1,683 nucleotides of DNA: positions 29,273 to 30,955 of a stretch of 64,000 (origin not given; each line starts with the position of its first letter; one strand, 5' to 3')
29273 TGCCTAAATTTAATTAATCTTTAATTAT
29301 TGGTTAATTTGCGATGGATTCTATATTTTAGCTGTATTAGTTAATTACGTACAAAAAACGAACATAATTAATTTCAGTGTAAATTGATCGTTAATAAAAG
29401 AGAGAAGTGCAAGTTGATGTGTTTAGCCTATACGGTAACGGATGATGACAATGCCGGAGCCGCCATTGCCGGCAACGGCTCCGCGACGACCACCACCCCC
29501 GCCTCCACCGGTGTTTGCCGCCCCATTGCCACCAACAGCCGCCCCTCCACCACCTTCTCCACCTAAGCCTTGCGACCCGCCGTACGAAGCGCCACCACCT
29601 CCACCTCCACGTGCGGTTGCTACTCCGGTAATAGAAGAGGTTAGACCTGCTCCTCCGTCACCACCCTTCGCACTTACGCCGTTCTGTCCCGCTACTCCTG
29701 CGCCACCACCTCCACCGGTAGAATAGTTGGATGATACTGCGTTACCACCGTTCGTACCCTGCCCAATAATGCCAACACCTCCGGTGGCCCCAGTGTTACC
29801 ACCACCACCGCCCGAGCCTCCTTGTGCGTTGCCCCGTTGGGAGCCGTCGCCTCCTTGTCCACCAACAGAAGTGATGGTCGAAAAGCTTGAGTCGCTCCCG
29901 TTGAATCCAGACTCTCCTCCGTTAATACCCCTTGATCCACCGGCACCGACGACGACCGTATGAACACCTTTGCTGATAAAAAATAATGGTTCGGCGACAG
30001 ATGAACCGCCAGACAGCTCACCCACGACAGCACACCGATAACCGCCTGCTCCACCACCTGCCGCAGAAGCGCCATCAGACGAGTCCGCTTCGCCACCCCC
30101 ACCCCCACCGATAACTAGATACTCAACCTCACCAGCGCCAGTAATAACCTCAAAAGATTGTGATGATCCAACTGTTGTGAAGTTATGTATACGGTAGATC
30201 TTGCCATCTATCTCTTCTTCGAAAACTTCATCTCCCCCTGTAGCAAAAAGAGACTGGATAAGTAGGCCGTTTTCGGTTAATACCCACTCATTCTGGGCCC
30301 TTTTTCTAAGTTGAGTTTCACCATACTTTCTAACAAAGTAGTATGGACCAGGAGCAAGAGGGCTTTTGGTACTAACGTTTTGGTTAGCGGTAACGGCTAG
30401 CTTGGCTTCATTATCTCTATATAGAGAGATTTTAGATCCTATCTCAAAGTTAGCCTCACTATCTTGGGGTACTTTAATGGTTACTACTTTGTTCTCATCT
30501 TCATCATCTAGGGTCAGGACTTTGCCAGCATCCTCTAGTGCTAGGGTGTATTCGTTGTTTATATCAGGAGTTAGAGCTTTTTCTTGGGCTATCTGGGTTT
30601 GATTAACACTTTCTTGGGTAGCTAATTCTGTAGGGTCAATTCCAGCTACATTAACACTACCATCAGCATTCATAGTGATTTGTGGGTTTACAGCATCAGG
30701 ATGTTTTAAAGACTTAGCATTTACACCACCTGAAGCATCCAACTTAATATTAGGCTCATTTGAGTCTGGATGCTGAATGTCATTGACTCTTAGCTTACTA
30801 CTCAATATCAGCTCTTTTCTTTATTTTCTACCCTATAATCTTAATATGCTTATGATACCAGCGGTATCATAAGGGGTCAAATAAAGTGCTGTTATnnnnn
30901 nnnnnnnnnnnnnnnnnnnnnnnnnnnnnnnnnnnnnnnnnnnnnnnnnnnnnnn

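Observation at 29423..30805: Glycine-rich fibre-like protein shares an N-terminal repeat with a 97-aa protein 11 kb away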

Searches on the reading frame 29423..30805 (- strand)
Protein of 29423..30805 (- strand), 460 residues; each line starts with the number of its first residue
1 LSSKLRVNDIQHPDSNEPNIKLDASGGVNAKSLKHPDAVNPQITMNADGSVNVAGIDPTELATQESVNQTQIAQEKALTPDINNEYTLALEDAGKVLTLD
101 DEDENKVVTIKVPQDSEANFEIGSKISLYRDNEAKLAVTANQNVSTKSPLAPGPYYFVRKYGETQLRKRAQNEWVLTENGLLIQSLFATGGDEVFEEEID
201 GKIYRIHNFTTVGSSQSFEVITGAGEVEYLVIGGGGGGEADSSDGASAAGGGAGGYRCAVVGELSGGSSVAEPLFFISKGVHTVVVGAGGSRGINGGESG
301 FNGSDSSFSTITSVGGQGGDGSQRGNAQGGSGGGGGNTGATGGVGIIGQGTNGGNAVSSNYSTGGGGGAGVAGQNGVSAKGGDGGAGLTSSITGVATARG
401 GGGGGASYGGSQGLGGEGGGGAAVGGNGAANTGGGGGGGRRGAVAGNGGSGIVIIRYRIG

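Call 3: search_protein_families(library=pfam, proteins=[window:29423-30805:-], max_evalue=0.1)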
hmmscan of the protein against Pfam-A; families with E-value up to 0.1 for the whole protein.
window:29423-30805:- (460 aa): 2 families
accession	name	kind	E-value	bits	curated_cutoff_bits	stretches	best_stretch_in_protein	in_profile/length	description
PF21722.4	Gly_rich_2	-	4.4e-22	79.7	24.3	1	211-458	2-226/226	Glycine-rich domain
PF10054.14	DUF2291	-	0.069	13.4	22.5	1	50-118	45-113/200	Predicted periplasmic lipoprotein (DUF2291)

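Call 4: search_protein_families(library=ncbifam, proteins=[window:29423-30805:-], max_evalue=0.1)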
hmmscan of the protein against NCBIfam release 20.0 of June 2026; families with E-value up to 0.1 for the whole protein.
window:29423-30805:- (460 aa): 0 families

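Call 8: find_homologous_proteins(query=window:29423-30805:-, max_evalue=0.001)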
Query window:29423-30805:- (460 aa): 2813 proteins with E <= 0.001 among 8000 candidates; the best 120 are listed.
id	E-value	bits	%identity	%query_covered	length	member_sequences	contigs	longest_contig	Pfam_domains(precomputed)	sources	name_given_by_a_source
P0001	2.4e-140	487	60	68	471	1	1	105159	PF21722.5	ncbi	-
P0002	2.5e-114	401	52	100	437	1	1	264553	PF21722.5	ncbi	-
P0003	5.0e-47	179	52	55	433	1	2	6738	PF21722.5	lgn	-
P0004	2.0e-44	170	-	-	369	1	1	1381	PF21722.5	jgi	-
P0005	6.7e-44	169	-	-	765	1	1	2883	PF21722.5,PF05345.19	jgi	jgi:hypothetical protein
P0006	1.5e-42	164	42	61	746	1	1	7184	PF21722.5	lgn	-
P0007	3.7e-40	156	54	28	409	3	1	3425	PF21722.5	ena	-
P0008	1.5e-39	154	40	47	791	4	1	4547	PF21722.5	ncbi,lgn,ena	-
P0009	4.3e-38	150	46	60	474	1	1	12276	PF21722.5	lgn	-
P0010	5.1e-38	149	-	-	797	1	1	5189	PF21722.5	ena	-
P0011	7.8e-38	149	50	56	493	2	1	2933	PF21722.5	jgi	jgi:hypothetical protein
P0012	1.7e-37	148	44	45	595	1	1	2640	PF21722.5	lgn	-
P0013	8.4e-37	145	53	28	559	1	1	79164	PF21722.5,PF19408.6,PF26696.1,PF05345.19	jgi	jgi:hypothetical protein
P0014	1.2e-36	145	-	-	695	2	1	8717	PF21722.5,PF13385.14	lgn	-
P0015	2.1e-36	144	45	59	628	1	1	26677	PF21722.5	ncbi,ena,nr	ncbi:MAG: hypothetical protein O2923_09130 [Verrucomicrobia bacterium]|nr:hypothetical protein [Verr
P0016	2.7e-36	144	48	43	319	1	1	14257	PF21722.5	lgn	-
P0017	1.5e-34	138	49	61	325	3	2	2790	PF21722.5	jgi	-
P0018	2.1e-34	137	44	48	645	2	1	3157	PF21722.5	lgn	-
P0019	4.2e-34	136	-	-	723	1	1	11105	PF21722.5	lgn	-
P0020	4.7e-34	136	41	45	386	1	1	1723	PF21722.5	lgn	-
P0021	5.9e-34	136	47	30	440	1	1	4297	PF21722.5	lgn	-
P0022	2.1e-33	134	67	7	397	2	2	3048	PF21722.5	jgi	jgi:hypothetical protein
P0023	7.7e-33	132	49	56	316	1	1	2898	PF21722.5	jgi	jgi:hypothetical protein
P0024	2.7e-32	130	-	-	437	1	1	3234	PF21722.5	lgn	-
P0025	3.3e-32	130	47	56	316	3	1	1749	PF21722.5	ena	-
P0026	7.9e-32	129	44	70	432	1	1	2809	PF21722.5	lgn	-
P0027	7.7e-31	126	47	50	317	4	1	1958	PF21722.5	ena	-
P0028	8.6e-31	126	51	24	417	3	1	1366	PF21722.5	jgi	jgi:hypothetical protein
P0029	1.4e-30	125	48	24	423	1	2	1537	PF21722.5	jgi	jgi:membrane-bound inhibitor of C-type lysozyme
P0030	5.0e-30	123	46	15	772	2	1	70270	PF21722.5,PF22544.3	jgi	-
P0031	5.7e-30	123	41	45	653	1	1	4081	PF21722.5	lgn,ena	-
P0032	1.3e-29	122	43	45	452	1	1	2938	PF21722.5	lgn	-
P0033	1.3e-29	122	44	52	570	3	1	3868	PF21722.5,PF05345.19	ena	-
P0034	1.4e-29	122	55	12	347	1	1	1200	PF21722.5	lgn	-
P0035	3.8e-29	120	39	47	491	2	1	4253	PF21722.5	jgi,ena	-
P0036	4.9e-29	120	44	27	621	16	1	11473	PF21722.5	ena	-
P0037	5.5e-29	120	48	59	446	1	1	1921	PF21722.5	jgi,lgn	jgi:hypothetical protein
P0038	8.9e-29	119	42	47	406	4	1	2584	PF21722.5,PF26696.1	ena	-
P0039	9.3e-29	119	42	46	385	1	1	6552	PF21722.5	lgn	-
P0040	1.8e-28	118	42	47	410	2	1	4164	PF21722.5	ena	-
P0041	1.9e-28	118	49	27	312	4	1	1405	PF21722.5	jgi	jgi:hypothetical protein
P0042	3.7e-28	117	41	45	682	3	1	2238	PF21722.5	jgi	jgi:hypothetical protein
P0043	3.8e-28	117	-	-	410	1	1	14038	PF21722.5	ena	-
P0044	6.1e-28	116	39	43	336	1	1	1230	PF21722.5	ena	-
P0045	7.0e-28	116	43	46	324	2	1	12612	PF21722.5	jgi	jgi:hypothetical protein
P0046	1.2e-27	115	35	68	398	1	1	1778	PF21722.5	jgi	jgi:hypothetical protein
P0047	1.7e-27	115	49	50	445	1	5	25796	PF21722.5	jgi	jgi:hypothetical protein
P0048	2.1e-27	114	39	32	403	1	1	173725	PF21722.5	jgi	jgi:hypothetical protein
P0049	3.5e-27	114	45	30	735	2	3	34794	PF21722.5,PF00622.37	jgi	jgi:hypothetical protein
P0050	4.6e-27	113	47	24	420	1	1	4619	PF21722.5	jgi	-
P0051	5.6e-27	113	42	46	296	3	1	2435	PF21722.5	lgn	-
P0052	6.5e-27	113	44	30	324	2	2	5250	PF21722.5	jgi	jgi:hypothetical protein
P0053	8.4e-27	112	51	13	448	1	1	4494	PF21722.5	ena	-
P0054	9.0e-27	112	34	28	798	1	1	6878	PF21722.5,PF13385.14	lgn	-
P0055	1.3e-26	112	-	-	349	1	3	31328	PF21722.5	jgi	jgi:hypothetical protein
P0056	1.4e-26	112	40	60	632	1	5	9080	PF21722.5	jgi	jgi:hypothetical protein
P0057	2.0e-26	111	39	61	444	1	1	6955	PF21722.5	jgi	jgi:hypothetical protein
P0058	2.4e-26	111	34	70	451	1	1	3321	PF21722.5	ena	-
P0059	2.6e-26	111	43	21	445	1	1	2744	PF21722.5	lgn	-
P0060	2.7e-26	111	49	24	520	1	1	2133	PF21722.5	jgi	-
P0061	2.9e-26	111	45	57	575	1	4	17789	PF21722.5,PF05345.19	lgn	-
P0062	2.9e-26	111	40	23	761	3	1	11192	PF21722.5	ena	-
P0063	7.0e-26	109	35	77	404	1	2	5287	PF21722.5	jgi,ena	jgi:hypothetical protein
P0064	1.9e-25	108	44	56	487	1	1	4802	PF21722.5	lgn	-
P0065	2.6e-25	107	-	-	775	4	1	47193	PF21722.5,PF13385.14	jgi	-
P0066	3.7e-25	107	49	30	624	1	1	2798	PF21722.5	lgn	-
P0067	4.2e-25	107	46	39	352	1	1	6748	PF21722.5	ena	-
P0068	6.3e-25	106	39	48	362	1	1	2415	PF21722.5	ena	-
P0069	6.5e-25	106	42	30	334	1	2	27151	PF21722.5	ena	-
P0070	6.6e-25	106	47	55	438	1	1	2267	PF21722.5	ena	-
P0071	7.8e-25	106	45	32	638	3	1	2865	PF21722.5,PF26696.1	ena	-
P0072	1.0e-24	106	-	-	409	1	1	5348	PF21722.5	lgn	-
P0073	1.1e-24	105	40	38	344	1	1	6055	PF21722.5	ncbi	-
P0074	1.1e-24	105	41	43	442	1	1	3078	PF21722.5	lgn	-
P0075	1.5e-24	105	-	-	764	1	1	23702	PF21722.5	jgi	-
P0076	1.9e-24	105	44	23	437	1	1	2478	PF21722.5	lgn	-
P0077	2.1e-24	104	51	17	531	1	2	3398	PF21722.5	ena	-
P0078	2.2e-24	104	42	61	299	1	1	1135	PF21722.5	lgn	-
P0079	2.2e-24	104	-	-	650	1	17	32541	PF21722.5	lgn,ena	-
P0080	2.2e-24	104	46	32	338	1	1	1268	PF21722.5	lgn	-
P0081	2.4e-24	104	-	-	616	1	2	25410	PF21722.5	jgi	jgi:hypothetical protein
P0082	2.9e-24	104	43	46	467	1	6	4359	PF21722.5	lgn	-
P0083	3.1e-24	104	41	39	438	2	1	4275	PF21722.5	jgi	jgi:hypothetical protein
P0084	3.9e-24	104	-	-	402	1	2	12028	PF21722.5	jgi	jgi:hypothetical protein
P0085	5.2e-24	103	47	15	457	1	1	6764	PF21722.5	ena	-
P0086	6.6e-24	103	39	59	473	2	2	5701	PF21722.5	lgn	-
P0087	6.7e-24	103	-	-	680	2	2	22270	PF21722.5,PF00801.27,PF18911.7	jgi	-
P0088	1.0e-23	102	-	-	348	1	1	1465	PF21722.5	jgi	-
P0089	1.3e-23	102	38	55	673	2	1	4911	PF21722.5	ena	-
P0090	1.4e-23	102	46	32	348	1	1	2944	PF21722.5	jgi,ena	jgi:hypothetical protein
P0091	1.5e-23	102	92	3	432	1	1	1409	PF21722.5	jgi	jgi:hypothetical protein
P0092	1.7e-23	101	-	-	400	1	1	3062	PF21722.5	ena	-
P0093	2.2e-23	101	-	-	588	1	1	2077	PF21722.5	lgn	-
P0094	2.3e-23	101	47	56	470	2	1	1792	PF21722.5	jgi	-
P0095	2.6e-23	101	-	-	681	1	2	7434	PF21722.5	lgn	-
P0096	2.8e-23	101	-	-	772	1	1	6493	PF21722.5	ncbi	-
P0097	3.1e-23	101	43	48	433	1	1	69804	PF21722.5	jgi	jgi:hypothetical protein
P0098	3.6e-23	100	-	-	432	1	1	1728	PF21722.5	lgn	-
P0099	4.1e-23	100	-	-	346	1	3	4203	PF21722.5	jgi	jgi:hypothetical protein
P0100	6.6e-23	100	-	-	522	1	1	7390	PF21722.5,PF13385.14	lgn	-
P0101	7.4e-23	99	45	55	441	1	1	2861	PF21722.5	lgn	-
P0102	1.1e-22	99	41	31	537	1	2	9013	PF21722.5,PF05345.19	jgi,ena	-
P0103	1.1e-22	99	46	44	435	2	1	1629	PF21722.5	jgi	-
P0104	1.1e-22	99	44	28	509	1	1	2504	PF21722.5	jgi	-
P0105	1.1e-22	99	45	52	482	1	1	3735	PF21722.5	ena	-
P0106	1.2e-22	99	-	-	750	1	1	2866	PF21722.5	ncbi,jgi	jgi:hypothetical protein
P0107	1.2e-22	99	-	-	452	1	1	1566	PF21722.5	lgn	-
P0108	1.2e-22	99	33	48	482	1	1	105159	PF21722.5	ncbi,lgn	-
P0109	1.4e-22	98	49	23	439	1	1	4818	PF21722.5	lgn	-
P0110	1.4e-22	98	38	41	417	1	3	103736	PF21722.5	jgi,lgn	jgi:hypothetical protein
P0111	1.4e-22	98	43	45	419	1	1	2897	PF21722.5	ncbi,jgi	jgi:prepilin-type N-terminal cleavage/methylation domain-containing protein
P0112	1.5e-22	98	43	25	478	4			PF21722.5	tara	tara:strand:- start:436 stop:1872 length:1437 start_codon:yes stop_codon:yes gene_type:complete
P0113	1.6e-22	98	-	-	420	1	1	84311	PF21722.5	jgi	jgi:hypothetical protein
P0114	1.7e-22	98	47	50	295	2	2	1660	PF21722.5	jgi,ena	jgi:hypothetical protein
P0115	2.0e-22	98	45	24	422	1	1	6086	PF21722.5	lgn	-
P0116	2.6e-22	98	-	-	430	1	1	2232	PF21722.5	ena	-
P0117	3.0e-22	97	50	9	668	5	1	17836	PF21722.5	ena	-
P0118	3.2e-22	97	-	-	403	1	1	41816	PF21722.5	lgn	-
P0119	3.3e-22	97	-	-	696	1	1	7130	PF21722.5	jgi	-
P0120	3.4e-22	97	44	24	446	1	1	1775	PF21722.5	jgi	jgi:hypothetical protein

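Call 11: find_encoding_contigs(protein=P0002, flank=10000, max_places=3)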
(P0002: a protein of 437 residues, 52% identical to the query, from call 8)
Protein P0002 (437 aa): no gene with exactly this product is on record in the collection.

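Call 12: find_encoding_contigs(protein=P0001, flank=10000, max_places=3)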
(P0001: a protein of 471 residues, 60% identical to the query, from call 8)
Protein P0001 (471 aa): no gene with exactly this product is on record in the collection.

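Call 17: search_protein_families(library=phrogs, proteins=[window:29423-30805:-], max_evalue=1)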
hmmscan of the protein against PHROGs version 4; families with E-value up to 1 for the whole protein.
window:29423-30805:- (460 aa): 3 families
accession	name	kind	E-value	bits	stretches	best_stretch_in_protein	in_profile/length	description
phrog_2295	-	unknown function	6.2e-49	168.5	1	41-459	492-848/1183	-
phrog_454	-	tail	4e-05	22.9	1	189-419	1160-1366/1376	tail fiber protein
phrog_6202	-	tail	0.00083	19.6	1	51-421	317-627/636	tail fiber protein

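Call 18: search_solved_structures(query=window:29423-30805:-, max_evalue=1, show_alignments=2)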
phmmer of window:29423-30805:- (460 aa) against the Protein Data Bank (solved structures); distinct sequences matched with E-value up to 1: 0.

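Call 34: predict_structure(alignment_id=A2)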
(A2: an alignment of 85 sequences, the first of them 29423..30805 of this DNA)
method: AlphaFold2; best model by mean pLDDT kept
length: 460 residues; sequences in the alignment: 85
mean_pLDDT: 85.9   pTM: 0.73
mean pLDDT of the five models: 85.9, 85.5, 84.3, 84.2, 83.7
residues with pLDDT >= 90: 296; 70-90: 67; 50-70: 73; < 50: 24
segments of 3 or more residues with pLDDT < 50: 1-6, 60-73
pLDDT, mean of each block of 10 residues (from residue 1): 46 61 67 54 66 60 44 59 83 90 87 94 92 86 84 62 88 82 75 96 95 95 95 98 86 98 96 97 98 93 98 97 81 93 97 94 97 97 98 98 96 97 97 97 95 95
secondary structure, 60 per line:
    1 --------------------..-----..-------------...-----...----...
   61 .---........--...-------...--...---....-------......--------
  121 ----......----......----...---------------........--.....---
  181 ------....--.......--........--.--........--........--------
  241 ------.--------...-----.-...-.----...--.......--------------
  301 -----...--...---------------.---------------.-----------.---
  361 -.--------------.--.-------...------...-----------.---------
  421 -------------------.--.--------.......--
elements in order: E43-45 E51-53 H58-61 H65-72 E75-77 E85-87 E96-99 E107-112 E125-130 E135-140 E145-147 E163-170 E173-177 E187-190 E193-199 E202-209 E215-222 E225-232 E256-258 E275-277 E280-286 E306-308 E311-313 E388-390 E397-399 E452-458

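Call 36: fold_search(model_id=the predicted structure, library=pdb)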
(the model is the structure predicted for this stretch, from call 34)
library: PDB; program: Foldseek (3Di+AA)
matches with E <= 10: 220; with E <= 0.001: 4
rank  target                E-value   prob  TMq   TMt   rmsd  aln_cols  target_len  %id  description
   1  9d93_Qb               2.0e-06  1.00  0.27  0.47   9.5       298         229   22  Mycobacteriophage Bxb1 tail tip - Composite map and model (released 2024-09-25)
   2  7ypx_A                1.9e-05  1.00  0.27  0.45   8.3       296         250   18  Cyanophage Pam3 fiber (released 2022-11-09)
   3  9f4b_FA               1.6e-04  1.00  0.19  0.15  12.9       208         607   10  Pre-assembled baseplate cup of Klebsiella phage KP1 variant vB_Kpn_Lilla1 (released 2025-05-14)
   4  9ny6_C                8.5e-04  1.00  0.18  0.27   3.1       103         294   14  Pseudomonas phage Pa223 capsid spike (released 2025-08-06)
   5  7rfv                  1.2e-02  0.98  0.17  0.31  19.1       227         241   12  Tailspike protein 4 (TSP4) from phage CBA120, residues 1-250, obtained in the presence of PEG8000 (released 2022-02-23)
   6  7rej_B                5.4e-02  0.80  0.17  0.29  18.6       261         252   11  Tailspike protein 4 (TSP4) from phage CBA120, residues 1-335, obtained in the presence of NaK-Tartrate (released 2022-02-23)
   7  7nx3_F                7.3e-02  0.35  0.17  0.26  11.1       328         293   16  Crystal structure of ALK in complex with Fab324 (released 2021-10-27)
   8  7ehg_A                2.9e-01  0.08  0.08  0.18  14.6       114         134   15  Crystal Structure of MiXBM (released 2022-03-30)
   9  7nx3_A                3.6e-01  0.13  0.16  0.23  13.2       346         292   16  Crystal structure of ALK in complex with Fab324 (released 2021-10-27)
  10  7ehg_B                4.2e-01  0.07  0.08  0.18  14.6       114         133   15  Crystal Structure of MiXBM (released 2022-03-30)
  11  7ehg_F                5.1e-01  0.07  0.08  0.20  14.9       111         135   15  Crystal Structure of MiXBM (released 2022-03-30)
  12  7xyc_A                5.9e-01  0.01  0.07  0.07  18.6       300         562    8  CryoEM structure of Klebsiella phage Kp7 type II tail fiber gp52 in vitro (released 2023-06-07)
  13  6d3u_A                6.6e-01  0.02  0.08  0.12  20.2       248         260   14  Complex structure of Ulvan lyase from Nonlaben Ulvanivorans- NLR48 (released 2018-06-06)
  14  4zkt_B                6.6e-01  0.02  0.07  0.04  20.6       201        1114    9  Crystal structure of the progenitor M complex of Clostridium botulinum type E neurotoxin (released 2015-12-23)
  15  7ehg_G                6.9e-01  0.06  0.09  0.21  13.6       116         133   16  Crystal Structure of MiXBM (released 2022-03-30)
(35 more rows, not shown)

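Call 57: find_encoding_contigs(protein=P0108, flank=10000, max_places=3)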
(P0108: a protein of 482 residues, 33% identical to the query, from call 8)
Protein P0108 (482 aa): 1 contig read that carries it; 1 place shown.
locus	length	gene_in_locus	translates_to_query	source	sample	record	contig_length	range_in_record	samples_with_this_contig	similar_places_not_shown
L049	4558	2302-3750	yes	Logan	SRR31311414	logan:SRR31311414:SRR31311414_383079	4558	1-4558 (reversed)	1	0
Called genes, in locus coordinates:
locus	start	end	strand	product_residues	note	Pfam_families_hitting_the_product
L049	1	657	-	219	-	?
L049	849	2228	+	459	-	-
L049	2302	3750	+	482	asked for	PF21722:Gly_rich_2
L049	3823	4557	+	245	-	?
